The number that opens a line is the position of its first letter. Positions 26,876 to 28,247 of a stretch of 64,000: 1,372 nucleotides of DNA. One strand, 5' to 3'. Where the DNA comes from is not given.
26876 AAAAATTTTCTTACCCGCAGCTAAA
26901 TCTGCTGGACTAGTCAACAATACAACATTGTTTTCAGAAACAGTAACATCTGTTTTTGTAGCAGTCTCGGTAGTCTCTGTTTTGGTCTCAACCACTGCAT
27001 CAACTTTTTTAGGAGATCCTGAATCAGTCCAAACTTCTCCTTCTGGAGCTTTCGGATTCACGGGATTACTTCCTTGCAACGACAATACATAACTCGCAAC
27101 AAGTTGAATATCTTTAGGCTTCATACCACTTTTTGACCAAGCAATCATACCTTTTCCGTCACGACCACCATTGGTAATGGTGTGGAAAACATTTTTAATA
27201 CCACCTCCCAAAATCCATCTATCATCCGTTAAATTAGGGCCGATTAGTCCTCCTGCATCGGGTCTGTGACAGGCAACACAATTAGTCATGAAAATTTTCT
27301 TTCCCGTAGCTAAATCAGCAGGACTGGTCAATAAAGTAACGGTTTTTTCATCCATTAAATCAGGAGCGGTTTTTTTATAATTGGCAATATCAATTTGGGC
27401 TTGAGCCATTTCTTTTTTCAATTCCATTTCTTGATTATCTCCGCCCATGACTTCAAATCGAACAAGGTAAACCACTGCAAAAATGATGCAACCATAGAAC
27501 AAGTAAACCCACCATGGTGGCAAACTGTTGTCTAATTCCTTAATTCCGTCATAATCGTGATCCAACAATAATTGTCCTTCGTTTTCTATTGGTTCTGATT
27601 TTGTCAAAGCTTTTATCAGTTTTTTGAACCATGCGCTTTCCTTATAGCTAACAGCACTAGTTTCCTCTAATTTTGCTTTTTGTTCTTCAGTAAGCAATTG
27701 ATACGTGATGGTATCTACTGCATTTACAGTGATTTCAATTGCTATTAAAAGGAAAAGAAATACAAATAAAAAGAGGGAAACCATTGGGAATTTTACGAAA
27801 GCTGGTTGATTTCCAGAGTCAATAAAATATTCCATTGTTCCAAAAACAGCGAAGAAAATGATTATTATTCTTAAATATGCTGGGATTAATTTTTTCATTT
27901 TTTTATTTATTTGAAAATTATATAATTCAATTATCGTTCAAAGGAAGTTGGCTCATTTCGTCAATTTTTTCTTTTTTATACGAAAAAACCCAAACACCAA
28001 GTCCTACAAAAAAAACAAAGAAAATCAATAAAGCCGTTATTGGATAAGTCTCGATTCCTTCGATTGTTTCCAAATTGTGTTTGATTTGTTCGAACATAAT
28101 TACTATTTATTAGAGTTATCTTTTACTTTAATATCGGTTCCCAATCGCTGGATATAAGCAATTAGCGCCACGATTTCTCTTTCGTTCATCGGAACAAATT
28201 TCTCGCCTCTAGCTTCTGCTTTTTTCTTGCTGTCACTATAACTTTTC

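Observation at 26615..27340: CcoP with a tandem-duplicated heme c domain: possible independent origin of a diheme CcoP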

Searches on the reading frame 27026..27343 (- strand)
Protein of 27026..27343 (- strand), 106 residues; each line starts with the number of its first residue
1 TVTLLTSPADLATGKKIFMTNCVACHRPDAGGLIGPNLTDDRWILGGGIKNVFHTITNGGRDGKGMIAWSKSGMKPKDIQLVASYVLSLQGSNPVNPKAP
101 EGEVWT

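Call 67: search_solved_structures(query=window:27026-27343:-, max_evalue=0.00001, show_alignments=5)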
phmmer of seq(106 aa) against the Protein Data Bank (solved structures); distinct sequences matched with E-value up to 0.00001: 10.
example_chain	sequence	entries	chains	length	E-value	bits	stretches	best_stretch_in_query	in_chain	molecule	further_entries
6xkx_p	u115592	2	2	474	4e-22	81.8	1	10-92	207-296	Cbb3-type cytochrome c oxidase subunit CcoP,Cytochrome c-type cyt cy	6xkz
6xkw_p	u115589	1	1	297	7.6e-20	74.5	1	10-92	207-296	Cbb3-type cytochrome c oxidase subunit CcoP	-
8snh_G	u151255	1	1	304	2.3e-17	66.5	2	8-89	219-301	Cbb3-type cytochrome c oxidase subunit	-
8smr_G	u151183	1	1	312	2.2e-16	63.3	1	8-90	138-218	Cbb3-type cytochrome c oxidase subunit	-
9g83_v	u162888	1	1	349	8.8e-15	58.2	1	13-65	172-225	Cbb3-type cytochrome c oxidase subunit CcoP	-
3mk7_C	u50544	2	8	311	4e-13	52.8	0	7-86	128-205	Cytochrome c oxidase, cbb3-type, subunit P | Cbb3-type cytochrome c oxidase subunit CcoP1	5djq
1gdv_A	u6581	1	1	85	8.6e-07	32.4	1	9-89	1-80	CYTOCHROME C6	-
9krr_A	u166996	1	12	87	4.4e-06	30.1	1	8-88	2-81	Cytochrome c6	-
7y5e_GN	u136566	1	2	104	6e-06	29.7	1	8-88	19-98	Cytochrome c6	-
2v08_A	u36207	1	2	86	9.2e-06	29.1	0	9-88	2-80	CYTOCHROME C6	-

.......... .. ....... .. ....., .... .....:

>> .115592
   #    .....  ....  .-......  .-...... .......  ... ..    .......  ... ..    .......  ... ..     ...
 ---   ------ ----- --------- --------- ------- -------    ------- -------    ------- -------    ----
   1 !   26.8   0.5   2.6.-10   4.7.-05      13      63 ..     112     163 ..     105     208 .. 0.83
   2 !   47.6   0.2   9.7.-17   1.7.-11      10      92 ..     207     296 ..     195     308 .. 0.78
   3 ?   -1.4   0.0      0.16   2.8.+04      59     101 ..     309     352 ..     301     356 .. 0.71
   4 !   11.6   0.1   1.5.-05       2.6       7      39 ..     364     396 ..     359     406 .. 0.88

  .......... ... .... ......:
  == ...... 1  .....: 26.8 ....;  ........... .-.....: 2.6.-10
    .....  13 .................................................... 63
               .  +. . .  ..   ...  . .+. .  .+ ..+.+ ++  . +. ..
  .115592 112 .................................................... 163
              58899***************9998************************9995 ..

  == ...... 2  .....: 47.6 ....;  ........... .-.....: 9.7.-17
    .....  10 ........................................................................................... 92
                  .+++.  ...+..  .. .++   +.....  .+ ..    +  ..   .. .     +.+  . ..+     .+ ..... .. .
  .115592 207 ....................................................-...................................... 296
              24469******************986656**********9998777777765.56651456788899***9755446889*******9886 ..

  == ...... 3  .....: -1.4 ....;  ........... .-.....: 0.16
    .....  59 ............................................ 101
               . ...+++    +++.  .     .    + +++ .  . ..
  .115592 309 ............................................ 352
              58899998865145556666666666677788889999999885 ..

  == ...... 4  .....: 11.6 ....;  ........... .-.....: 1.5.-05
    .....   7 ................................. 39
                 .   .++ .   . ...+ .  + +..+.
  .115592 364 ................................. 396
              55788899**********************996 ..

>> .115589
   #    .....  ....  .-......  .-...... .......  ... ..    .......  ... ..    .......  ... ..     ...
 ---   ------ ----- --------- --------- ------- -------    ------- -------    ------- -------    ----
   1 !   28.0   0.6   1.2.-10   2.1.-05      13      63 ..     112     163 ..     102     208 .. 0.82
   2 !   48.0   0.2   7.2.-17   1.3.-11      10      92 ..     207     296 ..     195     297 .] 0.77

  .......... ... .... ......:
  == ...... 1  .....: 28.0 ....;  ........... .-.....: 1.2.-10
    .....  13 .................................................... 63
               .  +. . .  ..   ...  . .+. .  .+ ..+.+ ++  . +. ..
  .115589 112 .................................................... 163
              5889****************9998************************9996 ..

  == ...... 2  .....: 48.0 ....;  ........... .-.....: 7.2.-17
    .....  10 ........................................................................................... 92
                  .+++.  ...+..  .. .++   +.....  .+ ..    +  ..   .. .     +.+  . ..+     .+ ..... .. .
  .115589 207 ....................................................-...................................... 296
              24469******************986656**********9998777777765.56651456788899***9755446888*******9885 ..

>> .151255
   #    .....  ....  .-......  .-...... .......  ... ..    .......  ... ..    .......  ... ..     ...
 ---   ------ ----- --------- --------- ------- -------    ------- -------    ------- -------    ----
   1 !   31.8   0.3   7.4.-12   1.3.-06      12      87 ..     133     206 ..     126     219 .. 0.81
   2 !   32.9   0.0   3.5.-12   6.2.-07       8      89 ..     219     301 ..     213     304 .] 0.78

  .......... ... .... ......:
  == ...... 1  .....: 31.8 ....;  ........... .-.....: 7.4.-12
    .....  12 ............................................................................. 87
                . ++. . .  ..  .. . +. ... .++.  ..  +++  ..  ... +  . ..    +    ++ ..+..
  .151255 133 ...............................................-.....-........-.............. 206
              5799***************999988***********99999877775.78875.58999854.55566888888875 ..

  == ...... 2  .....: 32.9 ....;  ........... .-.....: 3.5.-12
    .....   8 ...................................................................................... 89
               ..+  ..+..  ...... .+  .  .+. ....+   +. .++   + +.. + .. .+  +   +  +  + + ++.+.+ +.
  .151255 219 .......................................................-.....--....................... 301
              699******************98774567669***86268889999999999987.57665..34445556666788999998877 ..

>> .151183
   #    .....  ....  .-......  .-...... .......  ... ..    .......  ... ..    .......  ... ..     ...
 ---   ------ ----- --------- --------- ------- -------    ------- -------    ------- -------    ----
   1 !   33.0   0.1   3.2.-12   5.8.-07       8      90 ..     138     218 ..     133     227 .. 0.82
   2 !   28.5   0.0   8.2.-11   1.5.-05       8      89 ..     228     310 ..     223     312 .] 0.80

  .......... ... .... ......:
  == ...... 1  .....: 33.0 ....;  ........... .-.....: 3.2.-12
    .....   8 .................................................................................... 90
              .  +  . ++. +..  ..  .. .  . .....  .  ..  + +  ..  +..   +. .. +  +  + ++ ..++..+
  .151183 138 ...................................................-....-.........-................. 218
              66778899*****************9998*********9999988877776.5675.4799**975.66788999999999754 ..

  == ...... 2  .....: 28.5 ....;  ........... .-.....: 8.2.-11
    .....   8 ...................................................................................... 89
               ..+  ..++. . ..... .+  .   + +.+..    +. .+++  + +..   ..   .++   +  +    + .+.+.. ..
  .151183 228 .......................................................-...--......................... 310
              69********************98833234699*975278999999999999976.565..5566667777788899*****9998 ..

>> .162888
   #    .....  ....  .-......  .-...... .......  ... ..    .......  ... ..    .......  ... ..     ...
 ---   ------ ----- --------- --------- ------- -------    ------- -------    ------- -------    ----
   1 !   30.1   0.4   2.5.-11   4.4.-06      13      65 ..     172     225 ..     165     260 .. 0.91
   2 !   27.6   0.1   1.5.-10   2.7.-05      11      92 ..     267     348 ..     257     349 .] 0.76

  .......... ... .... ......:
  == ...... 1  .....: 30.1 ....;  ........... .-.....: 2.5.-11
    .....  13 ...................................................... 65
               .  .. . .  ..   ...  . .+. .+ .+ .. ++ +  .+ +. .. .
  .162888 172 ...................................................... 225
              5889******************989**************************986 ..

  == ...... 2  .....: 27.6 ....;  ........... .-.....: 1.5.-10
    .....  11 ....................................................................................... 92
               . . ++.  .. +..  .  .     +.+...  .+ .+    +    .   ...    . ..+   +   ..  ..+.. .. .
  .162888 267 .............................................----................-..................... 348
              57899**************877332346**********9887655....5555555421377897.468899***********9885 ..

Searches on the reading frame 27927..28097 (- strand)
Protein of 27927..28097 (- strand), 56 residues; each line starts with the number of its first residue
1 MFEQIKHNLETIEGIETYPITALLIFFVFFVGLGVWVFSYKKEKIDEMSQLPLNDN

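Call 47: search_protein_families(library=pfam, proteins=[window:27927-28097:-], max_evalue=0.00001)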
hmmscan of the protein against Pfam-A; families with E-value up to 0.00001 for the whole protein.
window:27927-28097:- (56 aa): 1 family
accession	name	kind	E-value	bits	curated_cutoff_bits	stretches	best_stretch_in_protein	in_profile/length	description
PF05545.16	FixQ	-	9.2e-07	29.2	29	1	22-56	14-49/49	Cbb3-type cytochrome oxidase component FixQ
